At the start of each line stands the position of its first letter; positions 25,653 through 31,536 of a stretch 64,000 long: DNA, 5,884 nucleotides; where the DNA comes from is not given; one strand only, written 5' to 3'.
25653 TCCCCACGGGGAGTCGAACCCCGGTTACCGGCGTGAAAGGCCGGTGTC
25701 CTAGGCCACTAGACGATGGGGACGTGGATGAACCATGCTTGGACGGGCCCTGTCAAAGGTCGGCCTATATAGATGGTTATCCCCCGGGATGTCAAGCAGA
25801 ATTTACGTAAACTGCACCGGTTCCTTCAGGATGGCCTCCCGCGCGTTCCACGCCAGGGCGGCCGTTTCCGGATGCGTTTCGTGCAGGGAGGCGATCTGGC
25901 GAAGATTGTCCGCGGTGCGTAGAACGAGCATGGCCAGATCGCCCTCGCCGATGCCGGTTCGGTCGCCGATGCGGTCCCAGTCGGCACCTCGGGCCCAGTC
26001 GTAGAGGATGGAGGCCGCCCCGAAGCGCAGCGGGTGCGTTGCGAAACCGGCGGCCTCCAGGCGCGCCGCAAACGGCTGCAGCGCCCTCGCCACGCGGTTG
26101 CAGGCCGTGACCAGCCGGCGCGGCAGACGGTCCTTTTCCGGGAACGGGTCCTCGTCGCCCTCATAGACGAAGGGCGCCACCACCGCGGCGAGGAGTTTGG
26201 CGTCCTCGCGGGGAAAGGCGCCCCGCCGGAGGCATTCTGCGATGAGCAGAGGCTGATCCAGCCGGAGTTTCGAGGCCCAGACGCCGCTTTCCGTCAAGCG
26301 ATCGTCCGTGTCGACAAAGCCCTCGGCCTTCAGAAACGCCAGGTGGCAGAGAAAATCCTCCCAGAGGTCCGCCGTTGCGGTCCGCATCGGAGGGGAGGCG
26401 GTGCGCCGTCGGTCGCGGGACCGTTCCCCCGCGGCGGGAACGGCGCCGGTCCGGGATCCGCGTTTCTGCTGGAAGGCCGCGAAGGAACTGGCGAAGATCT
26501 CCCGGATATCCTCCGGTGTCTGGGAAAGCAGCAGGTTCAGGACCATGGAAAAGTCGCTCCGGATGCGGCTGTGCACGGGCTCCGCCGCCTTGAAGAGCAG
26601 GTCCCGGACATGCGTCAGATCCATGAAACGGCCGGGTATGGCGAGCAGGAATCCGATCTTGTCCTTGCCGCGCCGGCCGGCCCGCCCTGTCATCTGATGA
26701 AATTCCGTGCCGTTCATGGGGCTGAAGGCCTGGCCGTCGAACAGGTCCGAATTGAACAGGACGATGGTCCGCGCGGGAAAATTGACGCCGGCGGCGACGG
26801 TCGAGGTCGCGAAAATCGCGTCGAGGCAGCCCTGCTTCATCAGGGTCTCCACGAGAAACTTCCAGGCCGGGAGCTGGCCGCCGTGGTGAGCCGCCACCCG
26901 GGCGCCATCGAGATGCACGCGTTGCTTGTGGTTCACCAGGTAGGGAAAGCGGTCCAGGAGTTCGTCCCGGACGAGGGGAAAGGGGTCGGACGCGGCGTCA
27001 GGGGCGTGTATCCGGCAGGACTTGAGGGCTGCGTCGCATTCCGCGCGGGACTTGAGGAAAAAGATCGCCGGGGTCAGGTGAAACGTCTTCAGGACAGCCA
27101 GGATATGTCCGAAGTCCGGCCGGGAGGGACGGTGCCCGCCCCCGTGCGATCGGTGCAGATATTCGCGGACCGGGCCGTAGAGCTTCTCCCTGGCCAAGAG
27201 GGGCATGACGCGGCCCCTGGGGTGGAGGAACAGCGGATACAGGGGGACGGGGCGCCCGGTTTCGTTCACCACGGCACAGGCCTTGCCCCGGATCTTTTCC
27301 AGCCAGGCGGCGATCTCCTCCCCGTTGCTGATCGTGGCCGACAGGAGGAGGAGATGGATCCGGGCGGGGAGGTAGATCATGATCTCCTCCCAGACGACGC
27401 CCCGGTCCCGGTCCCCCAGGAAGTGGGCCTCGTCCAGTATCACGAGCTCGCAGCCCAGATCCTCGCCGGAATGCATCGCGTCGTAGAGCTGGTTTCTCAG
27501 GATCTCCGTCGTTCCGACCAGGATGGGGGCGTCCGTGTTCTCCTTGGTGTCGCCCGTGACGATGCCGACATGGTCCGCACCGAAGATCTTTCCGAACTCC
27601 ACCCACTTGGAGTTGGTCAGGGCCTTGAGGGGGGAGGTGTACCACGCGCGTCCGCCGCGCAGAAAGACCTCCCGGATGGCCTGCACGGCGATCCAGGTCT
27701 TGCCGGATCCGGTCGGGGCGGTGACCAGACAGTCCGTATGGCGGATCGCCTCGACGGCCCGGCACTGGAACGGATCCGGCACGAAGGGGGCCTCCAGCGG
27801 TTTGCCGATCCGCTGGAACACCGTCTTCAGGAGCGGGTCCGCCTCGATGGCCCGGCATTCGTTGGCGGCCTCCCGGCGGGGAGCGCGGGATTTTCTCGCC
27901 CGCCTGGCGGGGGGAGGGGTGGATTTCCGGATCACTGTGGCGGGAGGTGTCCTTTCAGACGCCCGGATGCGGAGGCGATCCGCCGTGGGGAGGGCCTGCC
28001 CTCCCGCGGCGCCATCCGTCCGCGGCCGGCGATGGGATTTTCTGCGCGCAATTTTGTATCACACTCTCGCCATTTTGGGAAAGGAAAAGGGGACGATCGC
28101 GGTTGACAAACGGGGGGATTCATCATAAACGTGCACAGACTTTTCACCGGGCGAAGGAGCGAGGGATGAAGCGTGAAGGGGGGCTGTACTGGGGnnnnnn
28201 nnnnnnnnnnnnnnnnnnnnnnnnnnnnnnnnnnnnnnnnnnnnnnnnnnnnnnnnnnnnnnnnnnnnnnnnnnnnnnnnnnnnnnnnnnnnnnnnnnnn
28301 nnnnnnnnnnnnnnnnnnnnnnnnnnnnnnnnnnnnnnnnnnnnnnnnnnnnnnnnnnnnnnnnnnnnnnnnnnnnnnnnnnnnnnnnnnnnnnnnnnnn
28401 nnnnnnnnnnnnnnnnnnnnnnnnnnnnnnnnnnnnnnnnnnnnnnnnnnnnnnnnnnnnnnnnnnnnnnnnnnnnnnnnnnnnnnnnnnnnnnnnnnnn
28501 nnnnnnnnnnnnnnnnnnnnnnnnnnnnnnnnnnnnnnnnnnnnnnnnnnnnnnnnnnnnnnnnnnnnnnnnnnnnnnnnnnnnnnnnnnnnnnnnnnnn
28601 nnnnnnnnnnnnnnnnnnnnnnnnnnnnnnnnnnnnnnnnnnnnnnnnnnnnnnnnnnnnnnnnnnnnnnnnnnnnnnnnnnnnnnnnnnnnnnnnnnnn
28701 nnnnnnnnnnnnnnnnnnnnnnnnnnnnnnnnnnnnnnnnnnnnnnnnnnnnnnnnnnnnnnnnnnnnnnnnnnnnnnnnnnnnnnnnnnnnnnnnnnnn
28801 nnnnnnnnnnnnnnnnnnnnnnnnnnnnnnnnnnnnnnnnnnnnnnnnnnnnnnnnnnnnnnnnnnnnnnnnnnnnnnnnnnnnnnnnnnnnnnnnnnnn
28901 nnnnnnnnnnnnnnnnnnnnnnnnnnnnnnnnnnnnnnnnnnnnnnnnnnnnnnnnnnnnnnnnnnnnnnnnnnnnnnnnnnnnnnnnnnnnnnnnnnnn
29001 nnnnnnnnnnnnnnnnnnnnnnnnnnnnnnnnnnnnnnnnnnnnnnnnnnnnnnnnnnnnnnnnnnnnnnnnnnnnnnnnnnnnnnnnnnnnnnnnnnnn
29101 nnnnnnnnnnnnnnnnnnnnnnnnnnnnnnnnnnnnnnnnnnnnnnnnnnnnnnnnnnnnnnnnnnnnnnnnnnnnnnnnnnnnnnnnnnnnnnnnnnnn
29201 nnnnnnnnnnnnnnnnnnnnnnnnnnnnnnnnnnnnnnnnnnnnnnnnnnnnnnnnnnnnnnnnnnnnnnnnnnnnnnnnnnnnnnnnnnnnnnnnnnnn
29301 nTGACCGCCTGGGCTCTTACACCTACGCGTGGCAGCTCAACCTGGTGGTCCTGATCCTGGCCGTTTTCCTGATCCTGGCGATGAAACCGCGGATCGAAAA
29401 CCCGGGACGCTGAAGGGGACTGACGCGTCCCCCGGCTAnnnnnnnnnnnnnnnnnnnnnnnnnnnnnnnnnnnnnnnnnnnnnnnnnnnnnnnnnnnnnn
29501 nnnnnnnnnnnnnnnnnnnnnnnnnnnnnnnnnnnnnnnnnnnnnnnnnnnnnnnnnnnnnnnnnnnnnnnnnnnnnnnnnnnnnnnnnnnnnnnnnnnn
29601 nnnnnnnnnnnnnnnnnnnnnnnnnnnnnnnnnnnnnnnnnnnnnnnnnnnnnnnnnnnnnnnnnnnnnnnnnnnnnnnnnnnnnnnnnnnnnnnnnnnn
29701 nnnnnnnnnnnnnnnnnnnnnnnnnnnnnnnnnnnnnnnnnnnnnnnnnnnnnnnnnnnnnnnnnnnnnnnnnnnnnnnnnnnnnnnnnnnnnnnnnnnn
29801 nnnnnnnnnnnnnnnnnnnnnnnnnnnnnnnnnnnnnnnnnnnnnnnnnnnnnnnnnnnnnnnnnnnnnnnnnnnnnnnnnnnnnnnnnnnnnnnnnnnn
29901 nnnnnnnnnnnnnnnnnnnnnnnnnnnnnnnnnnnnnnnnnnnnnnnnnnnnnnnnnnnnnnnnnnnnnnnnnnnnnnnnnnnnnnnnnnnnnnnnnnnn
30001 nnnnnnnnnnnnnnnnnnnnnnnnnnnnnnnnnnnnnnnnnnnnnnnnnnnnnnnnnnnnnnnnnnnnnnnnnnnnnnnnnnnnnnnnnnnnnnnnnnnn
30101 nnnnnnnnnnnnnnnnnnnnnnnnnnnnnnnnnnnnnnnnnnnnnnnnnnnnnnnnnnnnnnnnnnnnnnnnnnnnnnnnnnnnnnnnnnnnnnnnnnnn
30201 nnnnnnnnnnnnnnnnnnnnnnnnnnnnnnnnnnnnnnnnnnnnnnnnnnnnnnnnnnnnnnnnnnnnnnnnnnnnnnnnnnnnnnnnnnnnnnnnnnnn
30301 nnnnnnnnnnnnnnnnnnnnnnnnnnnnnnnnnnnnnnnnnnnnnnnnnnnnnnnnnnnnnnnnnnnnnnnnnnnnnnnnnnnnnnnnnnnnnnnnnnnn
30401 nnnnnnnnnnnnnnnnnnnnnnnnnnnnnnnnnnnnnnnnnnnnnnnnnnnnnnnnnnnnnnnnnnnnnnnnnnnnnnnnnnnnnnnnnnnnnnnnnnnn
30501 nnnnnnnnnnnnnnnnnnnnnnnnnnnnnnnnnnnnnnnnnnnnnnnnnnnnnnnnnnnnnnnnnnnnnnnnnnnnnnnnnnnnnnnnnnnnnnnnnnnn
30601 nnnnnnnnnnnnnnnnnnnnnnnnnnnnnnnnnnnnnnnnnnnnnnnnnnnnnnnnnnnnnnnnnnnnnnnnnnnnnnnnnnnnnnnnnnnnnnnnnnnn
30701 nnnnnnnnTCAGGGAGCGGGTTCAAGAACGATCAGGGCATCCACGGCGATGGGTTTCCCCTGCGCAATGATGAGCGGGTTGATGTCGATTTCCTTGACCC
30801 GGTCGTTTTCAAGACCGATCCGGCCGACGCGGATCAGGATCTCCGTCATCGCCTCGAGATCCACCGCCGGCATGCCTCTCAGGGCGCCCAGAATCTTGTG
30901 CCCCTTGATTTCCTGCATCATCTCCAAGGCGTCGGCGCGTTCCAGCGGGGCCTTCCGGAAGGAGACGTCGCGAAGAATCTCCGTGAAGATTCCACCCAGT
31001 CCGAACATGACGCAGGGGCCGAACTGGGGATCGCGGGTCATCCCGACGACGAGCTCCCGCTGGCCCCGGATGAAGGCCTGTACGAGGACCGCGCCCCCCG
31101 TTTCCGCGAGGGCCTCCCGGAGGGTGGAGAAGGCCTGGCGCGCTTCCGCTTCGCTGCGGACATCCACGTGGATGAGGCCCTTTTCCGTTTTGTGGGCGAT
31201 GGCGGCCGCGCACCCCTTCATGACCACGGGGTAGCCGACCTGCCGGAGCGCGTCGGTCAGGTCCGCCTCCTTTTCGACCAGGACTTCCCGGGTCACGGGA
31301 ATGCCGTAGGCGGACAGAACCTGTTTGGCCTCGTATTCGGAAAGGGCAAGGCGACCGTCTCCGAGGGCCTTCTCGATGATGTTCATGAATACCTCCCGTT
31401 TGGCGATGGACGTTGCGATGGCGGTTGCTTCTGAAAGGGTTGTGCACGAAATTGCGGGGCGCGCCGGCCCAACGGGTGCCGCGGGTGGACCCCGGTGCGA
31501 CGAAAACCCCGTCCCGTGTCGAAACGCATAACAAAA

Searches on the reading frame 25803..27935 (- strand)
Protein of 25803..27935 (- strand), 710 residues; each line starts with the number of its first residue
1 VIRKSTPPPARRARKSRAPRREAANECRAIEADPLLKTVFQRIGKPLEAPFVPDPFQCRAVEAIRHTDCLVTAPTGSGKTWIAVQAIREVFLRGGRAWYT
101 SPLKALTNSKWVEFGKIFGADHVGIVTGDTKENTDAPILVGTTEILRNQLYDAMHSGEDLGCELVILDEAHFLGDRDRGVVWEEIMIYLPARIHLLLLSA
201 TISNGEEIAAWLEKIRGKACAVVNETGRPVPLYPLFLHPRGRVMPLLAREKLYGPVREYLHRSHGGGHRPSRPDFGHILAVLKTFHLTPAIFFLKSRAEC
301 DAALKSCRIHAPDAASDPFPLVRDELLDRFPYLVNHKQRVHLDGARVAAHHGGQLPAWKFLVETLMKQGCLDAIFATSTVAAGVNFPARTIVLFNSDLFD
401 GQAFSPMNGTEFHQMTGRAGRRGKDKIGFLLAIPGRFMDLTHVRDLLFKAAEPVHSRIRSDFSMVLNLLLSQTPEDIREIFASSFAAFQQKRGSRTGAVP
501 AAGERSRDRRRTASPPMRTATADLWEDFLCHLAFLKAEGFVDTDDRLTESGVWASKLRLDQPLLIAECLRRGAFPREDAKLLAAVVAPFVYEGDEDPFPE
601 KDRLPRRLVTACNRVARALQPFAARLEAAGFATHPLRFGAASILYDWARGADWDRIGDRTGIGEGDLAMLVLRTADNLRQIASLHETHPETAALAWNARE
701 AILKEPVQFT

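Call 44: search_protein_families(library=pfam, proteins=[window:25803-27935:-], max_evalue=0.00001)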
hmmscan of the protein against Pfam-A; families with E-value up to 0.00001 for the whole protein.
window:25803-27935:- (710 aa): 4 families
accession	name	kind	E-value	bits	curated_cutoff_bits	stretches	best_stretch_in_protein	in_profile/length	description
PF08148.17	DSHCT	-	6.3e-28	98.1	22.7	1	544-709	1-171/172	DSHCT (NUC185) domain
PF00270.35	DEAD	-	9.1e-23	81.2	26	1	55-204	2-163/167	DEAD/DEAH box helicase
PF04851.21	ResIII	-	4e-13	50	22.5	1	57-203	8-163/164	Type III restriction enzyme, res subunit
PF22527.2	DEXQc_Suv3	-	2.1e-07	31.1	27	1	69-195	16-128/154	DEXQ-box helicase domain of Suv3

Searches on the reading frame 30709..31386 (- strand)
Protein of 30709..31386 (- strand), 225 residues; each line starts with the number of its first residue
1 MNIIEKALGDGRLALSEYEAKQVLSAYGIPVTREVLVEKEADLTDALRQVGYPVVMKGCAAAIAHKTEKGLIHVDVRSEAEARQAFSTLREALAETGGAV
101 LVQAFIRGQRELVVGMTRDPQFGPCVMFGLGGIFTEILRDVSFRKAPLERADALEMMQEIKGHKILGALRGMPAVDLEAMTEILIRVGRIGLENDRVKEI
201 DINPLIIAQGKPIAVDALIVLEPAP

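Call 44: search_protein_families(library=pfam, proteins=[window:30709-31386:-], max_evalue=0.00001)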
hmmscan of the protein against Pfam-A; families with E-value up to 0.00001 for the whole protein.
window:30709-31386:- (225 aa): 2 families
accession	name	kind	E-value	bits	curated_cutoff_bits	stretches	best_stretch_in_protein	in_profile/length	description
PF13549.11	ATP-grasp_5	-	6.7e-65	219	27.6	1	6-221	1-221/221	ATP-grasp domain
PF08442.15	ATP-grasp_2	-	4.2e-06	27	29.5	1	15-206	2-201/202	ATP-grasp domain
